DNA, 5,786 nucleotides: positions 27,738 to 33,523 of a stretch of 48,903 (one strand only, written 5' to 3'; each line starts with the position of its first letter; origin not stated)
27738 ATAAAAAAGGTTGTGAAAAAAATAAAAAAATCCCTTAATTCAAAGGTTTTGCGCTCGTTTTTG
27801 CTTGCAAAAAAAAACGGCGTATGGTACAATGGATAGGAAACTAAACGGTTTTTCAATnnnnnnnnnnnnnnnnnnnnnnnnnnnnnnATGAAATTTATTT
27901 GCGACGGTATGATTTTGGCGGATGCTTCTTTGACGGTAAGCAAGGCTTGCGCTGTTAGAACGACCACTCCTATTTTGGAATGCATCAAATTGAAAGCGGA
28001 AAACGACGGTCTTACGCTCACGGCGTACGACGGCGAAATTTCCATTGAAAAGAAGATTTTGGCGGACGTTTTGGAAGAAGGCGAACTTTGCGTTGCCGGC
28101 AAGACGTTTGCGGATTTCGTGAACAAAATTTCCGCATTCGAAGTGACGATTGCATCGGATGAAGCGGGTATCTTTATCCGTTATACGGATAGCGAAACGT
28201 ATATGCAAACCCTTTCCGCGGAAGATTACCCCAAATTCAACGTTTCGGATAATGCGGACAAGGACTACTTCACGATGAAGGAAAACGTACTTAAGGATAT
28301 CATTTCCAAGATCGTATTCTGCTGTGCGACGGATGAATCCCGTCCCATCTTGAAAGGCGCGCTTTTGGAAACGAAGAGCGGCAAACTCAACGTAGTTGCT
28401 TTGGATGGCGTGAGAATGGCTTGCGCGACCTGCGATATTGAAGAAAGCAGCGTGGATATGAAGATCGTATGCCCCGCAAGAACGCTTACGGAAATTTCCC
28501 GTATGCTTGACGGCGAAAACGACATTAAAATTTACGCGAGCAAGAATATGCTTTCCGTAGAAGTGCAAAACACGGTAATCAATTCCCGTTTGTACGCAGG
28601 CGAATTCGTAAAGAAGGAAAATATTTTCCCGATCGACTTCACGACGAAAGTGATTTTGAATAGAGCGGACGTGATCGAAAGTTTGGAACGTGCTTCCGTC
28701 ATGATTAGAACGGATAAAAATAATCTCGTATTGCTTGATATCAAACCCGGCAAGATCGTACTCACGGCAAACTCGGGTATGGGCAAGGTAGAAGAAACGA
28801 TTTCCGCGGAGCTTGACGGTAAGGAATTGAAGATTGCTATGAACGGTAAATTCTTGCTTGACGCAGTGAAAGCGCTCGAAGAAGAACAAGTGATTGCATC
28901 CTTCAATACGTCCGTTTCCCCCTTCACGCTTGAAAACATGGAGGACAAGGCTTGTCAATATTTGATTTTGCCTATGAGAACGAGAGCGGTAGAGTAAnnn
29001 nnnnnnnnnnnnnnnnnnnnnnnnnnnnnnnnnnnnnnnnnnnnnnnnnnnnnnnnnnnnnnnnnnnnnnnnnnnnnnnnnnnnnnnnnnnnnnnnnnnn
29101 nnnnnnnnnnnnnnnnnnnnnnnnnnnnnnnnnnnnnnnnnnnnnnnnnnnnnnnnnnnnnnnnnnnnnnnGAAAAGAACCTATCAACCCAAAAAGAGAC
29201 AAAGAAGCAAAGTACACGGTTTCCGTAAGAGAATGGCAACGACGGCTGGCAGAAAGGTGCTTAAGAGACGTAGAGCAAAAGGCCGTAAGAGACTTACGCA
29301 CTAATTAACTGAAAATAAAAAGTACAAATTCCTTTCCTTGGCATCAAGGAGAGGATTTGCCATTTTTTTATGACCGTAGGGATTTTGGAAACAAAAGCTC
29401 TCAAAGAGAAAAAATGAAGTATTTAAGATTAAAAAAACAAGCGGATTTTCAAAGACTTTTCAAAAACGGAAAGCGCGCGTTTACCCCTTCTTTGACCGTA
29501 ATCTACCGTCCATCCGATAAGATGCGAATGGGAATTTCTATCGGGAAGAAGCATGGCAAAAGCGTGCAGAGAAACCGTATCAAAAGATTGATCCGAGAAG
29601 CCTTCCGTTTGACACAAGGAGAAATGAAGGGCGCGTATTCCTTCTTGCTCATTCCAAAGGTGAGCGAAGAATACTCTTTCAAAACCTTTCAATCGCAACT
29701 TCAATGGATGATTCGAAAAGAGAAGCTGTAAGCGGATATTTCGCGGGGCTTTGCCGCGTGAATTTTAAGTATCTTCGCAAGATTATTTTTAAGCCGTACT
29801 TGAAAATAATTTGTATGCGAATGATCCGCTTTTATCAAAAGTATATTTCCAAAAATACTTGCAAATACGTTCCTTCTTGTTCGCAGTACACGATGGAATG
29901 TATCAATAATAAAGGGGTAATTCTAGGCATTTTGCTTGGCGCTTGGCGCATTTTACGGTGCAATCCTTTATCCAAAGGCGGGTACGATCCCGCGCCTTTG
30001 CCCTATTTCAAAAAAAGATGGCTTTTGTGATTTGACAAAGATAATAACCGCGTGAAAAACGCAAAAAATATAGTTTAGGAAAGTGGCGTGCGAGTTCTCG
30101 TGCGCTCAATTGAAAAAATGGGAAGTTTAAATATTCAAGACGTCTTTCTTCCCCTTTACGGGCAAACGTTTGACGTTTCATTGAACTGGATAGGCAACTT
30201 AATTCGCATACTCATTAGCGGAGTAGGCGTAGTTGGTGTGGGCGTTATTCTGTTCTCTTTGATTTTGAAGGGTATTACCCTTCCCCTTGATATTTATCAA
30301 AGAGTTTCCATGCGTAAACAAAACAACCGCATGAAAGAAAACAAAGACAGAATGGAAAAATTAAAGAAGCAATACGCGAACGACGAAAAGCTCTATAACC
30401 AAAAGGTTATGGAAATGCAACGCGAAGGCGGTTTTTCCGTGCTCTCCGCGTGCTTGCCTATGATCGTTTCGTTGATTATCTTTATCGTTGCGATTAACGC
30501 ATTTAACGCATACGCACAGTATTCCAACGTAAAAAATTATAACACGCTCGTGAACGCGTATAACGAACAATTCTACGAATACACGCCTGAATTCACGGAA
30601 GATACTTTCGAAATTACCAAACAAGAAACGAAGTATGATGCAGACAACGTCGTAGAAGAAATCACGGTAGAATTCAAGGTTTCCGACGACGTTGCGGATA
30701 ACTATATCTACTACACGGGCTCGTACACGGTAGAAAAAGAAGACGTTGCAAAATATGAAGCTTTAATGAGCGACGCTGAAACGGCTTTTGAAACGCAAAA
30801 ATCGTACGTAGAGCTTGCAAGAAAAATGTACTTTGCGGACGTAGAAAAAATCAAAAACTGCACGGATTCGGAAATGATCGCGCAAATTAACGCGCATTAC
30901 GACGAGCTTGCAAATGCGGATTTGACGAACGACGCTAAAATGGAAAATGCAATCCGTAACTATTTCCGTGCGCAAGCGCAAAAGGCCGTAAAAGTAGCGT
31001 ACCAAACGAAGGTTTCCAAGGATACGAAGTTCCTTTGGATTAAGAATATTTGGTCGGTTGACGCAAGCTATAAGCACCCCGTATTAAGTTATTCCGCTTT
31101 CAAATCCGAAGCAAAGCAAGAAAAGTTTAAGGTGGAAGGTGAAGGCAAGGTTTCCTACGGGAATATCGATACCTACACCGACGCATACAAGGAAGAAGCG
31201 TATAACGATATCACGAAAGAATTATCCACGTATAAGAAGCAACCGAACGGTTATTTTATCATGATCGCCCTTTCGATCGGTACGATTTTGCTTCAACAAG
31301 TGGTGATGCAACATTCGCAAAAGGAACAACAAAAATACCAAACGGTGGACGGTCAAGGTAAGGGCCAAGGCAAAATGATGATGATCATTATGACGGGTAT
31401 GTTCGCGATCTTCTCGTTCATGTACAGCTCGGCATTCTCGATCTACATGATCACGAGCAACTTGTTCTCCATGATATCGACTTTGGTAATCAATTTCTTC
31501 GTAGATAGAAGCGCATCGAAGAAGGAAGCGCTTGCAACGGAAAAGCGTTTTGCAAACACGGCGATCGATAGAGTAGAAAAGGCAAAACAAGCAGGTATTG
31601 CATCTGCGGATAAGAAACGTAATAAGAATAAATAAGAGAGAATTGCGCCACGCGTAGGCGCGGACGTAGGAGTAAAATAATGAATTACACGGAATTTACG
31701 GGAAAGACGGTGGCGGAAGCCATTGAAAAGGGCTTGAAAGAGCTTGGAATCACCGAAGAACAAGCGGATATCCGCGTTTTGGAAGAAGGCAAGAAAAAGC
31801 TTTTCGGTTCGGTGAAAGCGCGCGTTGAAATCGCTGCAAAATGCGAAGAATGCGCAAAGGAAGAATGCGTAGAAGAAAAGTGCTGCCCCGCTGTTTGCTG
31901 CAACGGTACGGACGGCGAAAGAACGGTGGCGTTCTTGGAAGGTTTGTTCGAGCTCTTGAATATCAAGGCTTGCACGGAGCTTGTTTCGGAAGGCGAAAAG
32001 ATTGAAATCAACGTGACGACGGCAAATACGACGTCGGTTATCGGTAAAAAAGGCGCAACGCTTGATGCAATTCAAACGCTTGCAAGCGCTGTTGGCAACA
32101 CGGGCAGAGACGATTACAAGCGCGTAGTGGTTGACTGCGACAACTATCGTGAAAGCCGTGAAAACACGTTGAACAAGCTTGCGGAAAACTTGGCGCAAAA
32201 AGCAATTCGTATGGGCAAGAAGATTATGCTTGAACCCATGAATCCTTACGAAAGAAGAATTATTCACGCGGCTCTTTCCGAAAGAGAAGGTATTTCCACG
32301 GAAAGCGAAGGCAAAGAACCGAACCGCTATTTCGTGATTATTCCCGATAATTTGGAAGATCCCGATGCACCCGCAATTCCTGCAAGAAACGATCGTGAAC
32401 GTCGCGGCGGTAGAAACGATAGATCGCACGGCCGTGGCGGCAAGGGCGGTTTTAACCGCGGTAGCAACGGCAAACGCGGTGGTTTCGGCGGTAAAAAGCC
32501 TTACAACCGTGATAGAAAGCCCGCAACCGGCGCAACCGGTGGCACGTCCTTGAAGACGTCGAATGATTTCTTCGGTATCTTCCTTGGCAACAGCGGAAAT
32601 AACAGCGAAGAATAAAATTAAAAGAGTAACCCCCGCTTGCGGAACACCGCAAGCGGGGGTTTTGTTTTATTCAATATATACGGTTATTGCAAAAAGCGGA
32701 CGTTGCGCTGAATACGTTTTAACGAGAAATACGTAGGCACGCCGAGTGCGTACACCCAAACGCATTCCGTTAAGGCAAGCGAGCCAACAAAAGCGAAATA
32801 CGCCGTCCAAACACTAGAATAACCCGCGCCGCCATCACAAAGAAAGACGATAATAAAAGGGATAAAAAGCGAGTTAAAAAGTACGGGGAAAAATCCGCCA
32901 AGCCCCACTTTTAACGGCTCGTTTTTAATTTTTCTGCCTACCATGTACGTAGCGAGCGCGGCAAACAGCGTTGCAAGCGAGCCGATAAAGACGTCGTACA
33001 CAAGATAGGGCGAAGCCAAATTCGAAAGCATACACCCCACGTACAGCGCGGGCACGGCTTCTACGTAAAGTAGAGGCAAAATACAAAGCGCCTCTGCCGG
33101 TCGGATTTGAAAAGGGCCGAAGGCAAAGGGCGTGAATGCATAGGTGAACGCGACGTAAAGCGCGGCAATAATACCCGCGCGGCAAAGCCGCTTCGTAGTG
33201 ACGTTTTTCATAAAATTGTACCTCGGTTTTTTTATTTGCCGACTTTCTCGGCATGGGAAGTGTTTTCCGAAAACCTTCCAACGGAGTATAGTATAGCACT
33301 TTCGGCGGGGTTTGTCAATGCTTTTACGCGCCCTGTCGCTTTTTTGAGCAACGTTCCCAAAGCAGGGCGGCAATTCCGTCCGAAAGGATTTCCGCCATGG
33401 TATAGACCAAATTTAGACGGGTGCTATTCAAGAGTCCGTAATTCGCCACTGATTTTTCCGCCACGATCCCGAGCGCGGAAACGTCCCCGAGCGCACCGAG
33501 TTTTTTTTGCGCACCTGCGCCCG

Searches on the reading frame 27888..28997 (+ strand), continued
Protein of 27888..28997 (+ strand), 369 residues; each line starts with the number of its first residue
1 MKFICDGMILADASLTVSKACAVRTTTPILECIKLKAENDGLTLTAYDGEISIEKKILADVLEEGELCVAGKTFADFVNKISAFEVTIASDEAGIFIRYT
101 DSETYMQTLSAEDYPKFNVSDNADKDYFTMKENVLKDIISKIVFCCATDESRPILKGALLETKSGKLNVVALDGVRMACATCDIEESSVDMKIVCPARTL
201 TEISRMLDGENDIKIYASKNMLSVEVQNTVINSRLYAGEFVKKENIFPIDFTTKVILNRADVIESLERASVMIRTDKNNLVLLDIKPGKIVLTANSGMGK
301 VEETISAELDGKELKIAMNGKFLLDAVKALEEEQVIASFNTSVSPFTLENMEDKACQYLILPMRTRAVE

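Call 67: find_encoding_contigs(protein=P0367, flank=10000, max_places=6)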
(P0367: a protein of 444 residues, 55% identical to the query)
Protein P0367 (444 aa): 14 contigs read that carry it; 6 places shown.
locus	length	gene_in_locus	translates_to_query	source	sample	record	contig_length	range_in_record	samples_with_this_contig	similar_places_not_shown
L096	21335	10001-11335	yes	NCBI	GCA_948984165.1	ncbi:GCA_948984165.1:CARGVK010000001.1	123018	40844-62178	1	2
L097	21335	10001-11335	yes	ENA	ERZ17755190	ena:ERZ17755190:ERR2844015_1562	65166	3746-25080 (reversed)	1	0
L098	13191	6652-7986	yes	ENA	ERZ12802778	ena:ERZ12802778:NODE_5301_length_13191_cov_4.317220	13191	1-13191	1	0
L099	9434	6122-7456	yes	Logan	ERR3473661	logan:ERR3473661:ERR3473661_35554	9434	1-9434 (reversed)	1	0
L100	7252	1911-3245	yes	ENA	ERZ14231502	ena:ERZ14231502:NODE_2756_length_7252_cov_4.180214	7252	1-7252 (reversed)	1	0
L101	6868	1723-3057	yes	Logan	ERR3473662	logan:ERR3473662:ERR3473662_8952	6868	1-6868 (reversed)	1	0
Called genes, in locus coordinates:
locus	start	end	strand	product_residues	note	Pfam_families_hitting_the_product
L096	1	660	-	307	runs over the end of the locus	PF02195:ParB_N, PF17762:HTH_ParB, PF01381:HTH_3 (weak)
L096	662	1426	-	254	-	PF00142:Fer4_NifH (weak), PF01656:CbiA, PF02374:ArsA_ATPase (weak), PF06564:CBP_BcsQ, PF09140:MipZ, PF10609:ParA (weak), PF13614:AAA_31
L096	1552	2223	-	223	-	PF02527:GidB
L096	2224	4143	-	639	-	PF01134:GIDA, PF07992:Pyr_redox_2 (weak), PF21680:GIDA_C_1st, PF13932:SAM_GIDA_C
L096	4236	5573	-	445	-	PF10396:TrmE_N, PF12631:MnmE_helical, PF00350:Dynamin_N (faint), PF01926:MMR_HSR1, PF02421:FeoB_N, PF04548:AIG1 (weak)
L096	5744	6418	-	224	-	PF14804:Jag_N, PF13083:KH_KhpA-B, PF01424:R3H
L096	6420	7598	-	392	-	PF02096:60KD_IMP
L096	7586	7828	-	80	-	PF01809:YidD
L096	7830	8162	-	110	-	PF00825:Ribonuclease_P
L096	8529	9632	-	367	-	PF00712:DNA_pol3_beta, PF02767:DNA_pol3_beta_2, PF02768:DNA_pol3_beta_3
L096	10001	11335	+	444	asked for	PF11638:DnaA_N (weak), PF00308:Bac_DnaA, PF01695:IstB_IS21, PF13173:AAA_14 (weak), PF00004:AAA (weak), PF08299:Bac_DnaA_C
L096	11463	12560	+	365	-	PF02463:SMC_N, PF13175:AAA_15, PF13476:AAA_23, PF13304:AAA_21 (faint)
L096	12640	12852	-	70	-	PF12844:HTH_19 (weak), PF13560:HTH_31 (weak), PF01381:HTH_3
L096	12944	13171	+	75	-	-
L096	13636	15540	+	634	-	PF02518:HATPase_c, PF00204:DNA_gyraseB, PF01751:Toprim, PF00986:DNA_gyraseB_C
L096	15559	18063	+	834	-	PF00521:DNA_topoisoIV, PF03989:DNA_gyraseA_C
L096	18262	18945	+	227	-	-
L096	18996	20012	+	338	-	PF02558:ApbA, PF03446:NAD_binding_2 (weak), PF03807:F420_oxidored (faint), PF08546:ApbA_C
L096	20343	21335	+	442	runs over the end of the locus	PF01554:MatE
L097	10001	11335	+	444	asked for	PF11638:DnaA_N (weak), PF00308:Bac_DnaA, PF01695:IstB_IS21, PF13173:AAA_14 (weak), PF00004:AAA (weak), PF08299:Bac_DnaA_C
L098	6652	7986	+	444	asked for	PF11638:DnaA_N (weak), PF00308:Bac_DnaA, PF01695:IstB_IS21, PF13173:AAA_14 (weak), PF00004:AAA (weak), PF08299:Bac_DnaA_C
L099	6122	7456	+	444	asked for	PF11638:DnaA_N (weak), PF00308:Bac_DnaA, PF01695:IstB_IS21, PF13173:AAA_14 (weak), PF00004:AAA (weak), PF08299:Bac_DnaA_C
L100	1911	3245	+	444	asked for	PF11638:DnaA_N (weak), PF00308:Bac_DnaA, PF01695:IstB_IS21, PF13173:AAA_14 (weak), PF00004:AAA (weak), PF08299:Bac_DnaA_C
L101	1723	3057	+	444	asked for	PF11638:DnaA_N (weak), PF00308:Bac_DnaA, PF01695:IstB_IS21, PF13173:AAA_14 (weak), PF00004:AAA (weak), PF08299:Bac_DnaA_C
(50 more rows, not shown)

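Call 71: find_homologous_proteins(query=L067:473-3103:+)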
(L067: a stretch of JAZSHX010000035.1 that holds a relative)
Query L067:473-3103:+ (876 aa): 8000 proteins with E <= 0.001 among 8000 candidates; the best 120 are listed.
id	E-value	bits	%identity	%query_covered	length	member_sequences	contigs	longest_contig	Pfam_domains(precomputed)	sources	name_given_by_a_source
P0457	0.0e+0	1873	97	100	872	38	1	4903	PF00521.27,PF03989.19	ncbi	-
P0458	0.0e+0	1758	92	96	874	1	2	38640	PF00521.27,PF03989.19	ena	-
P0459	0.0e+0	1753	92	96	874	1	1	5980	PF00521.27,PF03989.19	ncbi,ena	-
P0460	0.0e+0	1746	92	96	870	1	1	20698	PF00521.27,PF03989.19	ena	-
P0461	0.0e+0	1737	90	100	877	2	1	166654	PF00521.27,PF03989.19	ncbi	-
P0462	0.0e+0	1737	90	100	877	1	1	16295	PF00521.27,PF03989.19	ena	-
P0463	0.0e+0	1736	91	98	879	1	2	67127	PF00521.27,PF03989.19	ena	-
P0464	0.0e+0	1735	91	96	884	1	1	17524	PF00521.27,PF03989.19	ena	-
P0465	0.0e+0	1732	92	96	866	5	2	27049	PF00521.27,PF03989.19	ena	-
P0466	0.0e+0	1732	89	100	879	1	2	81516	PF00521.27,PF03989.19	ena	-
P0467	0.0e+0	1732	89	100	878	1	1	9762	PF00521.27,PF03989.19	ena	-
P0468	0.0e+0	1730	90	99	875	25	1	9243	PF00521.27,PF03989.19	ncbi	-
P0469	0.0e+0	1730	89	99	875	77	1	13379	PF00521.27,PF03989.19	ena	-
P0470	0.0e+0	1728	91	96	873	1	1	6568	PF00521.27,PF03989.19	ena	-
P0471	0.0e+0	1728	91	97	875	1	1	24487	PF00521.27,PF03989.19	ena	-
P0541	0.0e+0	1704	90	97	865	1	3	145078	PF00521.27,PF03989.19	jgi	-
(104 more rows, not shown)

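Call 72: find_encoding_contigs(protein=P0541, flank=10000, max_places=3)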
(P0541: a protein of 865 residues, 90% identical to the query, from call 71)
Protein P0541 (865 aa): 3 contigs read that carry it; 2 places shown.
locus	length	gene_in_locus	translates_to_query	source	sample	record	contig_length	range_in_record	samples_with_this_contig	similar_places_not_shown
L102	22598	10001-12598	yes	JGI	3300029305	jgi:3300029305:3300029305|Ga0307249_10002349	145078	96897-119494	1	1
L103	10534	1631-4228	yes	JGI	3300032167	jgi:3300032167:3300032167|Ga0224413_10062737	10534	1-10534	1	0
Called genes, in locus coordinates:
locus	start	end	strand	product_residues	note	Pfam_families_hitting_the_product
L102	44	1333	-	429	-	PF02403:Seryl_tRNA_N, PF00587:tRNA-synt_2b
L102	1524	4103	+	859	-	PF00122:E1-E2_ATPase, PF00702:Hydrolase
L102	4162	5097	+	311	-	PF01207:Dus, PF00977:His_biosynth (weak)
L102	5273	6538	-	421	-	PF01408:GFO_IDH_MocA, PF02894:GFO_IDH_MocA_C, PF22725:GFO_IDH_MocA_C3 (weak)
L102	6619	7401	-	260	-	PF12833:HTH_18, PF00165:HTH_AraC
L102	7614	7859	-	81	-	-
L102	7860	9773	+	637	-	PF02518:HATPase_c, PF00204:DNA_gyraseB, PF01751:Toprim, PF00986:DNA_gyraseB_C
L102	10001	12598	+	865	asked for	PF00521:DNA_topoisoIV, PF03989:DNA_gyraseA_C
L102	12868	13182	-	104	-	-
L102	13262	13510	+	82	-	PF12844:HTH_19, PF01381:HTH_3, PF13443:HTH_26, PF13560:HTH_31 (weak)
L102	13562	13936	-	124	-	-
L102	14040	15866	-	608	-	PF01411:tRNA-synt_2c, PF07973:tRNA_SAD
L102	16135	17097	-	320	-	PF03547:Mem_trans, PF01758:SBF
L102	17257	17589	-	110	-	PF12844:HTH_19, PF13560:HTH_31 (weak), PF01381:HTH_3, PF13443:HTH_26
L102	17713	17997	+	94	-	PF20648:DUF6809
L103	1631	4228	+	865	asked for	PF00521:DNA_topoisoIV, PF03989:DNA_gyraseA_C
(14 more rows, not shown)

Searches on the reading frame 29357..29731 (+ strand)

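Call 12: search_protein_families(library=pfam, proteins=[window:29357-29731:+])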
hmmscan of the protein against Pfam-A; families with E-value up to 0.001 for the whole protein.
window:29357-29731:+ (124 aa): 1 family
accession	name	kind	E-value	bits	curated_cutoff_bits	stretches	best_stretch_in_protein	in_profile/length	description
PF00825.24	Ribonuclease_P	-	1.5e-27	96.2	22.3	1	22-121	4-107/109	Ribonuclease P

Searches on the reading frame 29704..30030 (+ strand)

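Call 12: search_protein_families(library=pfam, proteins=[window:29704-30030:+])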
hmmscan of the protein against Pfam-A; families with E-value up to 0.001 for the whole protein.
window:29704-30030:+ (108 aa): 1 family
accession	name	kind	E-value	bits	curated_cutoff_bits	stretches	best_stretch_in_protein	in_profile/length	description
PF01809.23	YidD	-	3.8e-25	87.9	27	1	36-96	3-66/67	Putative membrane protein insertion efficiency factor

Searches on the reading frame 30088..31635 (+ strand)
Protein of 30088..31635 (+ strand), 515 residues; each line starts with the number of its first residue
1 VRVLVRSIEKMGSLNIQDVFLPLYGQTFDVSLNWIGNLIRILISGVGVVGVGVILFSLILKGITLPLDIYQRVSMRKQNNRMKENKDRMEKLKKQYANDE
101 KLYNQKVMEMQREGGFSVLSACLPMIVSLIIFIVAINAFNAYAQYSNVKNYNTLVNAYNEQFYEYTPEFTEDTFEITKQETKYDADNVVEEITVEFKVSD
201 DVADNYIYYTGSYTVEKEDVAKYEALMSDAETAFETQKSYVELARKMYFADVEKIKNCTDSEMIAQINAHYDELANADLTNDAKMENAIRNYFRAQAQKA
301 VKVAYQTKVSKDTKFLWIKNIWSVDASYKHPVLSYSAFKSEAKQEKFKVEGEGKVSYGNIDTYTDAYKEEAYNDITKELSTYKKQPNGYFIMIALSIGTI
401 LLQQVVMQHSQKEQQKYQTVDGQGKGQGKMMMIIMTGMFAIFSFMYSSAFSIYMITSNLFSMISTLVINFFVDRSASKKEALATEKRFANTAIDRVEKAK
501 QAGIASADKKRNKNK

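Call 12: search_protein_families(library=pfam, proteins=[window:30088-31635:+])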
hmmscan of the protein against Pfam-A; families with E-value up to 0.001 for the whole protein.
window:30088-31635:+ (515 aa): 1 family
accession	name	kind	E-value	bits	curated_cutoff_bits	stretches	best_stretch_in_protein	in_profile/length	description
PF02096.25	60KD_IMP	-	1e-26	94.3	35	2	50-141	2-89/163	60Kd inner membrane protein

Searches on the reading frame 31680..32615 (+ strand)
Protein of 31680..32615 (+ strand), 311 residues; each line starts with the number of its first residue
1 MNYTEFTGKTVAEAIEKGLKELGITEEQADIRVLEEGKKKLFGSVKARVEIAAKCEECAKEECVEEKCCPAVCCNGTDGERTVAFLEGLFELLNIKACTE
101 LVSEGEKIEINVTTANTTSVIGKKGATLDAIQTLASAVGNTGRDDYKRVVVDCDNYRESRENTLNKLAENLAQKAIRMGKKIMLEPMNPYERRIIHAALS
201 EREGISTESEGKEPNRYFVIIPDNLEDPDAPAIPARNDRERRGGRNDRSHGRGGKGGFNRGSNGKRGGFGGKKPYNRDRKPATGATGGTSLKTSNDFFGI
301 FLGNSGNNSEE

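Call 12: search_protein_families(library=pfam, proteins=[window:31680-32615:+])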
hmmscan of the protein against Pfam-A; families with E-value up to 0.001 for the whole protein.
window:31680-32615:+ (311 aa): 3 families
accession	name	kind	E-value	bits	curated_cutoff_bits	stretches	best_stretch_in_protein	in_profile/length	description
PF01424.28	R3H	-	1.7e-18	66.8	26.8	1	163-222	2-60/60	R3H domain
PF14804.11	Jag_N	-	1.4e-13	51.5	25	1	6-51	1-48/50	Jag N-terminus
PF13083.13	KH_KhpA-B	-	9e-11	42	32.1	1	99-148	22-71/73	KhpA/KhpB, KH domain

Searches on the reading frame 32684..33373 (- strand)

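Call 12: search_protein_families(library=pfam, proteins=[window:32684-33373:-])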
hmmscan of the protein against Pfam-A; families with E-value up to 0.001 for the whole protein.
window:32684-33373:- (229 aa): 1 family
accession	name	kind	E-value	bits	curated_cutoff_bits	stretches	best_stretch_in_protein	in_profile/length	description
PF06177.16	QueT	-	8.9e-35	120.5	33.7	1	63-219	1-140/141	QueT transporter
